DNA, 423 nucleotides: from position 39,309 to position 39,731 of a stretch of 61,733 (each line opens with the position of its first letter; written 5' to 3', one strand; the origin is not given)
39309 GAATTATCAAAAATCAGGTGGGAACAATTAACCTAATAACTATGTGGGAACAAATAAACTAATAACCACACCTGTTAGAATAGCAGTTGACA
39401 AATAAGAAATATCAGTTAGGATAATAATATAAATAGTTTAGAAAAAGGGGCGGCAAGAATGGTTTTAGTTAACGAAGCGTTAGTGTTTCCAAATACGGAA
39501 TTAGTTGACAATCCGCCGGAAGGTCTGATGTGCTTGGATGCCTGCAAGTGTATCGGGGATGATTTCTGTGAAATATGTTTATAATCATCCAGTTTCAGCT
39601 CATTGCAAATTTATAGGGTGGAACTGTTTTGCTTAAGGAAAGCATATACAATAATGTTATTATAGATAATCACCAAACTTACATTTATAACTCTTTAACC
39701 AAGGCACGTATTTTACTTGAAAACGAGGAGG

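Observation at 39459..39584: Unannotated 41-aa ORF: candidate precursor with leader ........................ and core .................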

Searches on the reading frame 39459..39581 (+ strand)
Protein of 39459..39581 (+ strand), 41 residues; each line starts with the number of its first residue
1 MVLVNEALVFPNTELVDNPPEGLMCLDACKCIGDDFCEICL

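Call 6: search_protein_families(library=pfam, proteins=[window:39459-39581:+], max_evalue=0.01)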
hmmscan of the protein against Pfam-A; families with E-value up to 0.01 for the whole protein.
window:39459-39581:+ (41 aa): 0 families

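Call 7: search_protein_families(library=ncbifam, proteins=[window:39459-39581:+], max_evalue=0.01)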
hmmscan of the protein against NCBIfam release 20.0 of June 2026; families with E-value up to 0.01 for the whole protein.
window:39459-39581:+ (41 aa): 0 families

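Call 9: search_protein_families(library=ncbifam, proteins=[window:39459-39581:+], max_evalue=10)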
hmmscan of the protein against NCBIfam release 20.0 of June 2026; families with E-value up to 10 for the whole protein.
seq(41 aa): 0 families

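Call 10: find_homologous_proteins(query=window:39459-39581:+, max_evalue=10)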
Query seq(41 aa) (41 aa): 4 proteins with E <= 10 among 4 candidates.
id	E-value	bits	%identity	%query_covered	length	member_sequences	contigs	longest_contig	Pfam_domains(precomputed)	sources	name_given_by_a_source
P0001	2.2e-18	81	92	95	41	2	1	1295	-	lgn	-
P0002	1.0e-9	55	70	90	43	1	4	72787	-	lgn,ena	-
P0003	1.1e-9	55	68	93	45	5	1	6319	-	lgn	-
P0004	2.1e-8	51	66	93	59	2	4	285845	-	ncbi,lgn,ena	-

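Call 12: find_encoding_contigs(protein=P0004, flank=10000, max_places=4)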
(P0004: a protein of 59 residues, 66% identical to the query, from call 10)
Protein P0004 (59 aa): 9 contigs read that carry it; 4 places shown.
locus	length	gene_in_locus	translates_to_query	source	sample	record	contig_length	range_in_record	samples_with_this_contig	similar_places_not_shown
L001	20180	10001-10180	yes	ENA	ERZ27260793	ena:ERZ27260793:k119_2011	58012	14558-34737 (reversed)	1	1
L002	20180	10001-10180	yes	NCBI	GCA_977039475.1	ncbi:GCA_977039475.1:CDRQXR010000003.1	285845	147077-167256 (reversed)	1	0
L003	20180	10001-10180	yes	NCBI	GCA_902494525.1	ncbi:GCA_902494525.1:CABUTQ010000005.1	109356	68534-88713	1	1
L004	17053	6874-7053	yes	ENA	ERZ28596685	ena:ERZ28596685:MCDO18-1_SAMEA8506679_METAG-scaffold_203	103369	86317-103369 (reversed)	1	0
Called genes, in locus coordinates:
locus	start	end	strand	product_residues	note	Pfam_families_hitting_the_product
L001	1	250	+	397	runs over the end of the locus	PF02608:Bmp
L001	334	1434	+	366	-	PF01264:Chorismate_synt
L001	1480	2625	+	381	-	PF01702:TGT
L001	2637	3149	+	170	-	PF00440:TetR_N (weak), PF14278:TetR_C_8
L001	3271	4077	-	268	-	PF07155:ECF-ribofla_trS, PF12822:ECF_trnsprt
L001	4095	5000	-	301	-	PF08543:Phos_pyr_kin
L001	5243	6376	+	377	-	PF00266:Aminotran_5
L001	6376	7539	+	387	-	PF00389:2-Hacid_dh, PF02826:2-Hacid_dh_C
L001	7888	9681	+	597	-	PF01381:HTH_3 (faint)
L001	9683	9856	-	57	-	-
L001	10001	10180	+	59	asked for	-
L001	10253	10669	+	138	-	-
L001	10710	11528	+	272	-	PF04055:Radical_SAM (faint)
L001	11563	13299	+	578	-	PF00005:ABC_tran, PF02463:SMC_N (faint)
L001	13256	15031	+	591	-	PF13304:AAA_21 (faint), PF00005:ABC_tran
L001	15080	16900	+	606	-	-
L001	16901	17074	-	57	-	-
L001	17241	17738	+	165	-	-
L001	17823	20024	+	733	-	-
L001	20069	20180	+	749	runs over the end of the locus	PF01547:SBP_bac_1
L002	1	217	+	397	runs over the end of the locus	PF02608:Bmp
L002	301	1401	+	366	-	PF01264:Chorismate_synt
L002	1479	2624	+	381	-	PF01702:TGT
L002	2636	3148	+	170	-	PF00440:TetR_N (weak), PF14278:TetR_C_8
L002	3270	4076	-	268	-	PF07155:ECF-ribofla_trS, PF12822:ECF_trnsprt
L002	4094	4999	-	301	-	PF08543:Phos_pyr_kin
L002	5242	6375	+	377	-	PF00266:Aminotran_5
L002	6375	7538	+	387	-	PF00389:2-Hacid_dh, PF02826:2-Hacid_dh_C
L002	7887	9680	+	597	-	PF01381:HTH_3 (faint)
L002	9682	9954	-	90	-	-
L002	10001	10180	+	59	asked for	-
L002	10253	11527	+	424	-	PF13353:Fer4_12 (weak), PF04055:Radical_SAM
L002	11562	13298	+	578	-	PF00005:ABC_tran, PF02463:SMC_N (faint)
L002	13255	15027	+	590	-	PF13304:AAA_21 (faint), PF00005:ABC_tran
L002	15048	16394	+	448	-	PF04055:Radical_SAM, PF13353:Fer4_12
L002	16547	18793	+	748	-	PF01547:SBP_bac_1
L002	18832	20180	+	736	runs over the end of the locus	-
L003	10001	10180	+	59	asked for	-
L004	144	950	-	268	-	PF07155:ECF-ribofla_trS, PF12822:ECF_trnsprt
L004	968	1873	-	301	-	PF08543:Phos_pyr_kin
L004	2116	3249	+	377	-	PF00266:Aminotran_5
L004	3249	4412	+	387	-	PF00389:2-Hacid_dh, PF02826:2-Hacid_dh_C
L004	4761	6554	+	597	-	PF01381:HTH_3 (faint)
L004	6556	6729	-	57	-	-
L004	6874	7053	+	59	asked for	-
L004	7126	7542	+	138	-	-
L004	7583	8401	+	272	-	PF04055:Radical_SAM (faint)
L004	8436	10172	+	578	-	PF00005:ABC_tran, PF02463:SMC_N (faint)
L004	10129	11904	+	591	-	PF13304:AAA_21 (faint), PF00005:ABC_tran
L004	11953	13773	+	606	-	-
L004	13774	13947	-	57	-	-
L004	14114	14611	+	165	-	-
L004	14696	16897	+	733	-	-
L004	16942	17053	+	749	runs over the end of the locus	PF01547:SBP_bac_1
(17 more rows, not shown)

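Call 13: find_encoding_contigs(protein=P0002, flank=10000, max_places=4)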
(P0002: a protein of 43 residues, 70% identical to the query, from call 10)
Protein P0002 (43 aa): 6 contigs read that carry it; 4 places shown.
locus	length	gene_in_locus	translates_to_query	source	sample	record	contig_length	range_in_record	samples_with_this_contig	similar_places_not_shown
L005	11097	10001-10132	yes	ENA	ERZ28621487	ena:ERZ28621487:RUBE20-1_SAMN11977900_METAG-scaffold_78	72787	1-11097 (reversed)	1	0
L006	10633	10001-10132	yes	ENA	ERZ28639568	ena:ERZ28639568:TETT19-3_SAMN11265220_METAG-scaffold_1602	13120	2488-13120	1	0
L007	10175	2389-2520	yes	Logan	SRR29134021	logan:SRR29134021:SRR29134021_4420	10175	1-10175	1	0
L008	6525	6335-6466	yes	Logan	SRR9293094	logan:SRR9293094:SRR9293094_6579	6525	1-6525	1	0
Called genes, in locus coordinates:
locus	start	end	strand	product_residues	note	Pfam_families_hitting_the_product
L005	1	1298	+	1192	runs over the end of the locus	PF07494:Reg_prop (faint), PF13487:HD_5, PF01966:HD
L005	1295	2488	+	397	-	PF02608:Bmp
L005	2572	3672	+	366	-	PF01264:Chorismate_synt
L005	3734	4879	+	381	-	PF01702:TGT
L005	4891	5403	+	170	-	PF00440:TetR_N (weak), PF14278:TetR_C_8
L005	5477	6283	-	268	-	PF07155:ECF-ribofla_trS, PF12822:ECF_trnsprt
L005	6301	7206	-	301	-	PF08543:Phos_pyr_kin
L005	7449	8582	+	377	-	PF00266:Aminotran_5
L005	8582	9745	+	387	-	PF00389:2-Hacid_dh, PF02826:2-Hacid_dh_C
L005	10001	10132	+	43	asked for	-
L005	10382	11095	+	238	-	?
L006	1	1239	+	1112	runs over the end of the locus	PF07494:Reg_prop (faint), PF01966:HD, PF13487:HD_5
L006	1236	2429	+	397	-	PF02608:Bmp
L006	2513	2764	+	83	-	-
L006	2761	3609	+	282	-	PF01264:Chorismate_synt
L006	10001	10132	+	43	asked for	-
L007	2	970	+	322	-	?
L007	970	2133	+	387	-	PF00389:2-Hacid_dh, PF02826:2-Hacid_dh_C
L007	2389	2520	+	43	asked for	-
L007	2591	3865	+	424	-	PF13353:Fer4_12 (weak), PF04055:Radical_SAM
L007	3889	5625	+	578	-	PF02463:SMC_N (faint), PF00005:ABC_tran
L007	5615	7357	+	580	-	PF00005:ABC_tran, PF13304:AAA_21 (faint)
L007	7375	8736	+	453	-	PF04055:Radical_SAM, PF13353:Fer4_12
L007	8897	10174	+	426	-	?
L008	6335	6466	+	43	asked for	-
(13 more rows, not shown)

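Call 25: search_protein_representatives(alignment_id=A2)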
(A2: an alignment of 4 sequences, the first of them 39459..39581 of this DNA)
Query: 4 sequences, 43 profile positions. Proteins with E-value up to 0.001 (for the whole library): 7; up to 1e-10: 2; up to 1e-30: 0. The best 7 are listed.
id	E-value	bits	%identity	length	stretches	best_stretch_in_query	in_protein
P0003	1.2e-24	101.8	-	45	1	1-43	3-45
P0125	5.8e-11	58.0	-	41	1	1-38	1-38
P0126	5.0e-08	48.6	-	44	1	1-34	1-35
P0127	6.5e-05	38.6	-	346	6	4-27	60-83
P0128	1.0e-04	38.0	-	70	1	1-38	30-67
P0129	1.7e-04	37.3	-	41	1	1-40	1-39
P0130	3.8e-04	36.2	-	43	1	1-34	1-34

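Call 38: find_encoding_contigs(protein=P0129, flank=8000, max_places=2)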
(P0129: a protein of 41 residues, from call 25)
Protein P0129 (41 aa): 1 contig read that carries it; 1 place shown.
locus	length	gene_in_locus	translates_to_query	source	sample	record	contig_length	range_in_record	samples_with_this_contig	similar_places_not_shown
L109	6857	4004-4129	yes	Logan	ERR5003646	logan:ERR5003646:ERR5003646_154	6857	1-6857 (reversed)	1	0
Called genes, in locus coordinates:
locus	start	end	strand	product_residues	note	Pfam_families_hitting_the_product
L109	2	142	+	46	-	?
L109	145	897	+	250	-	PF02463:SMC_N (weak), PF00005:ABC_tran, PF13304:AAA_21 (weak)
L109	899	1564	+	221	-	PF01895:PhoU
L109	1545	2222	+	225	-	PF00072:Response_reg, PF00486:Trans_reg_C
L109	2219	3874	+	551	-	PF16736:sCache_like (faint), PF00512:HisKA, PF02518:HATPase_c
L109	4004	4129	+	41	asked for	-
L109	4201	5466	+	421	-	PF04055:Radical_SAM, PF13353:Fer4_12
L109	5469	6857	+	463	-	?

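Call 39: find_encoding_contigs(protein=P0126, flank=8000, max_places=2)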
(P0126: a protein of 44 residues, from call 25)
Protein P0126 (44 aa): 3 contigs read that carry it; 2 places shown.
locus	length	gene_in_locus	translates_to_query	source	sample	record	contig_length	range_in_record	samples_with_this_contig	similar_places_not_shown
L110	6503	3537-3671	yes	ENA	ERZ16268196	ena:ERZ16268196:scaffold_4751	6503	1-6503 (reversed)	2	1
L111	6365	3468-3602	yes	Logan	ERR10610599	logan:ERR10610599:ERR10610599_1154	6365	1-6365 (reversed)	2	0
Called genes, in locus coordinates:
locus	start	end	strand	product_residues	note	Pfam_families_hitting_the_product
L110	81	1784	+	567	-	PF02463:SMC_N (weak), PF00005:ABC_tran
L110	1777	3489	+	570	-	PF00005:ABC_tran, PF00735:Septin (faint)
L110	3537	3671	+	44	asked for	-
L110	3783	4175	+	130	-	-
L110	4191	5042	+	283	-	PF04055:Radical_SAM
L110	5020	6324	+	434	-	PF04055:Radical_SAM, PF13353:Fer4_12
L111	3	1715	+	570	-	?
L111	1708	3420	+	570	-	PF00005:ABC_tran, PF00735:Septin (faint)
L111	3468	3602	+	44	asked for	-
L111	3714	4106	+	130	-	-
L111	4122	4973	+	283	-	PF04055:Radical_SAM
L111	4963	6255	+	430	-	PF04055:Radical_SAM, PF13353:Fer4_12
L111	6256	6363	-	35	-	?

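Call 42: find_encoding_contigs(protein=P0001, flank=3000, max_places=3)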
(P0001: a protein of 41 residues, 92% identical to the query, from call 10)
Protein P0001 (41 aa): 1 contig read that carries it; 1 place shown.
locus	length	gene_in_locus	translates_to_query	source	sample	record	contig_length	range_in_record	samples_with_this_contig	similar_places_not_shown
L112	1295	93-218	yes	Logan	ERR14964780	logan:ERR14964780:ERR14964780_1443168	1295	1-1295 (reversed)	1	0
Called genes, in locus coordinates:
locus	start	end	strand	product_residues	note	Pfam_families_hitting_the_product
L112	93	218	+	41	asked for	-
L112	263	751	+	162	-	-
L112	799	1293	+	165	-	?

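Call 49: search_protein_families(library=ncbifam, proteins=[L002:15048-16391:+, L002:10253-11524:+, L002:7887-9680:+, L110:5020-6321:+], max_evalue=0.00001)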
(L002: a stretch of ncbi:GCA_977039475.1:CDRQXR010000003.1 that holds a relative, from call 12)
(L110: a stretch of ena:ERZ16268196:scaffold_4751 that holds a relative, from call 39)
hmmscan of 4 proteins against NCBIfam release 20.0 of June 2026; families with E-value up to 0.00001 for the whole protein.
L002:15048-16391:+ (448 aa): 55 families (the best 25 are shown)
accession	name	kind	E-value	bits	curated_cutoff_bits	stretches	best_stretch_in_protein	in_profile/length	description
NF047865.1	rSAM_PapB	equivalog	6.1e-85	285.4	340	1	92-416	2-330/330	PapB family radical SAM/SPASM ranthipeptide maturase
TIGR04064.1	rSAM_nif11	equivalog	1.2e-62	212.1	518.7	1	68-446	53-444/459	nif11-like peptide radical SAM maturase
TIGR03906.1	quino_hemo_SAM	equivalog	7.6e-58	196.3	453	1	9-421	6-433/467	quinohemoprotein amine dehydrogenase maturation protein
TIGR04068.1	rSAM_ocin_clost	equivalog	3e-52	178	500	2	6-240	2-236/462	Cys-rich peptide radical SAM maturase CcpM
NF040492.1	not_ScfB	exception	4.5e-46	157.7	855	1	11-432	9-445/450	ScfB-related radical SAM/SPASM orphan maturase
TIGR03974.1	rSAM_six_Cys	equivalog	6.8e-45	153.8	425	1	21-434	16-448/451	thioether cross-link-forming SCIFF peptide maturase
NF035951.1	rSAM_RumMC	equivalog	3e-37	128.5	720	1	9-236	20-259/510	RumMC family radical SAM sactipeptide maturase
TIGR03978.1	rSAM_paired_1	equivalog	2.4e-34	118.9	370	1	77-239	66-230/466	His-Xaa-Ser system radical SAM maturase HxsB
TIGR03942.1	sulfatase_rSAM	equivalog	8.1e-34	117.3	349.45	1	99-433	7-355/363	anaerobic sulfatase maturase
NF038170.1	lachnocin_rSAM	equivalog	3.4e-31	108.6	550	1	6-420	4-413/440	lachnocin radical SAM maturase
NF041298.1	rSAM_mat_DynA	equivalog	3.4e-28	98.7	450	1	101-431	9-349/356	dynobactin maturation radical SAM/SPASM protein DynA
TIGR04148.1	GG_samocin_CFB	equivalog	2e-27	96.5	300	1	77-237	3-171/411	radical SAM peptide maturase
TIGR04280.1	geopep_mat_rSAM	hypoth_equivalog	1.6e-25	90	400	1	88-244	79-237/428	geopeptide radical SAM maturase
NF041707.1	rSAM_YhhB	equivalog_domain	2.4e-24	86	445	1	93-237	2-153/369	cyclophane-forming radical SAM/SPASM peptide maturase YhhB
TIGR04115.1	rSAM_Cxxx_rpt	equivalog_domain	5.3e-24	85.4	350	1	95-423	4-348/359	radical SAM peptide maturase, CXXX-repeat target family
TIGR04463.1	rSAM_vs_C_rich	equivalog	2.2e-19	69.6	525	1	9-425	6-417/438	TIGR04463 family radical SAM/SPASM RiPP maturase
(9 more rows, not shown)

L002:10253-11524:+ (424 aa): 42 families (the best 25 are shown)
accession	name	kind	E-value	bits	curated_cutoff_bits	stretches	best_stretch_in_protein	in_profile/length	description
TIGR04463.1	rSAM_vs_C_rich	equivalog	3.1e-51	174.5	525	1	12-408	7-402/438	TIGR04463 family radical SAM/SPASM RiPP maturase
TIGR04334.1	rSAM_Clo7bot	equivalog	1.2e-50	172.4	600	1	3-415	1-418/440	radical SAM/SPASM domain Clo7bot peptide maturase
NF038107.1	rSAM_NF038107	equivalog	9.7e-47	159.7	600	1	3-401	2-401/444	Cys-every-fifth radical SAM/SPASM peptide maturase CefB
TIGR04280.1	geopep_mat_rSAM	hypoth_equivalog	1.2e-36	126.6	400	1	38-241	35-235/428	geopeptide radical SAM maturase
NF052473.1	rSAM_FlmE_OhkG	exception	2.1e-30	105.9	500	1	2-268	1-275/481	FlmE/OhkG family radical SAM/SPASM peptide maturase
NF047865.1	rSAM_PapB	equivalog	1.1e-29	103.7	340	1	92-407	5-324/330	PapB family radical SAM/SPASM ranthipeptide maturase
TIGR04064.1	rSAM_nif11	equivalog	3.7e-23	82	518.7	1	35-269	29-253/459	nif11-like peptide radical SAM maturase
TIGR03974.1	rSAM_six_Cys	equivalog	1.8e-21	76.6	425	1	91-404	98-420/451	thioether cross-link-forming SCIFF peptide maturase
TIGR04068.1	rSAM_ocin_clost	equivalog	6.1e-21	74.8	500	1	38-269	30-262/462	Cys-rich peptide radical SAM maturase CcpM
TIGR03942.1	sulfatase_rSAM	equivalog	2e-18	66.6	349.45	1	98-287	9-192/363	anaerobic sulfatase maturase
NF038283.1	viperin_w_prok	equivalog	5e-18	65.2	180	1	99-271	11-180/281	viperin family antiviral radical SAM protein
NF041298.1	rSAM_mat_DynA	equivalog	5.2e-18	65.1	450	1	93-264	4-172/356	dynobactin maturation radical SAM/SPASM protein DynA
TIGR03906.1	quino_hemo_SAM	equivalog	1.2e-17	63.8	453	1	92-240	96-245/467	quinohemoprotein amine dehydrogenase maturation protein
NF041707.1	rSAM_YhhB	equivalog_domain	7.6e-17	61.3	445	1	99-251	11-167/369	cyclophane-forming radical SAM/SPASM peptide maturase YhhB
NF040492.1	not_ScfB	exception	8.8e-16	57.8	855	1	18-409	29-425/450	ScfB-related radical SAM/SPASM orphan maturase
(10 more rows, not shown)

L002:7887-9680:+ (597 aa): 0 families

L110:5020-6321:+ (434 aa): 60 families (the best 25 are shown)
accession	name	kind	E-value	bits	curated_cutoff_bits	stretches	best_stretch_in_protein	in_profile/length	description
NF047865.1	rSAM_PapB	equivalog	1.4e-74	251.3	340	1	85-392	2-318/330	PapB family radical SAM/SPASM ranthipeptide maturase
TIGR04064.1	rSAM_nif11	equivalog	9.5e-56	189.4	518.7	2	15-224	3-222/459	nif11-like peptide radical SAM maturase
TIGR03974.1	rSAM_six_Cys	equivalog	1.7e-52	178.8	425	1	79-415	90-445/451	thioether cross-link-forming SCIFF peptide maturase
TIGR03906.1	quino_hemo_SAM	equivalog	1.5e-49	168.9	453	1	81-430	89-458/467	quinohemoprotein amine dehydrogenase maturation protein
NF040492.1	not_ScfB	exception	4.9e-49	167.4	855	1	73-418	88-447/450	ScfB-related radical SAM/SPASM orphan maturase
TIGR04068.1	rSAM_ocin_clost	equivalog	2.7e-44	151.8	500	1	18-391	4-425/462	Cys-rich peptide radical SAM maturase CcpM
NF035951.1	rSAM_RumMC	equivalog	5.1e-34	117.8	720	1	28-225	51-258/510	RumMC family radical SAM sactipeptide maturase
TIGR03942.1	sulfatase_rSAM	equivalog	2.4e-33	115.7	349.45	1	95-397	10-331/363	anaerobic sulfatase maturase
TIGR04115.1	rSAM_Cxxx_rpt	equivalog_domain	9e-33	114.2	350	1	86-386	2-319/359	radical SAM peptide maturase, CXXX-repeat target family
NF041298.1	rSAM_mat_DynA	equivalog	1.8e-32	112.7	450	1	95-407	10-341/356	dynobactin maturation radical SAM/SPASM protein DynA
TIGR04148.1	GG_samocin_CFB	equivalog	1e-31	110.6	300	1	79-242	10-186/411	radical SAM peptide maturase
TIGR04280.1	geopep_mat_rSAM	hypoth_equivalog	1.5e-29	103.2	400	1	20-232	14-236/428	geopeptide radical SAM maturase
TIGR03978.1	rSAM_paired_1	equivalog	3.3e-27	95.4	370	1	79-388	75-415/466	His-Xaa-Ser system radical SAM maturase HxsB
NF038170.1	lachnocin_rSAM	equivalog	9.1e-26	90.7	550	1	75-422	65-423/440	lachnocin radical SAM maturase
NF038107.1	rSAM_NF038107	equivalog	2.4e-25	89.2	600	1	21-416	13-427/444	Cys-every-fifth radical SAM/SPASM peptide maturase CefB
TIGR04463.1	rSAM_vs_C_rich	equivalog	1.6e-22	79.9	525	1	95-393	91-397/438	TIGR04463 family radical SAM/SPASM RiPP maturase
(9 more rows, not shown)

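Call 50: search_solved_structures(query=L002:10253-11524:+, max_evalue=0.001)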
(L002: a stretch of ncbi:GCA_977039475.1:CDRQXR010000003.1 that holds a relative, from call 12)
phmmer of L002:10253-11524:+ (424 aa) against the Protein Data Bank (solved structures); distinct sequences matched with E-value up to 0.001: 7.
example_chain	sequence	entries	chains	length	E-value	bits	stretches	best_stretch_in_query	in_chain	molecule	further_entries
5wgg_A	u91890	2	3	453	9.8e-11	44.5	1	91-346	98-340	Radical SAM domain protein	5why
9gm3_A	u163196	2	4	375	0.00013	24.3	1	98-236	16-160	ChlB radical SAM domain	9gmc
9dgw_A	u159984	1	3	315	0.00017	23.9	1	99-240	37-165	Radical SAM core domain-containing protein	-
6b4c_A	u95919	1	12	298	0.0002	23.7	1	99-240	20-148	Viperin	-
7n7i_A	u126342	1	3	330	0.00024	23.4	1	99-240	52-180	Viperin-like enzyme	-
9dfn_A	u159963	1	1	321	0.00027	23.3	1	97-271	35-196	Radical SAM core domain-containing protein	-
9dfu_A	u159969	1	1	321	0.00032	23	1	97-271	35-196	Radical SAM core domain-containing protein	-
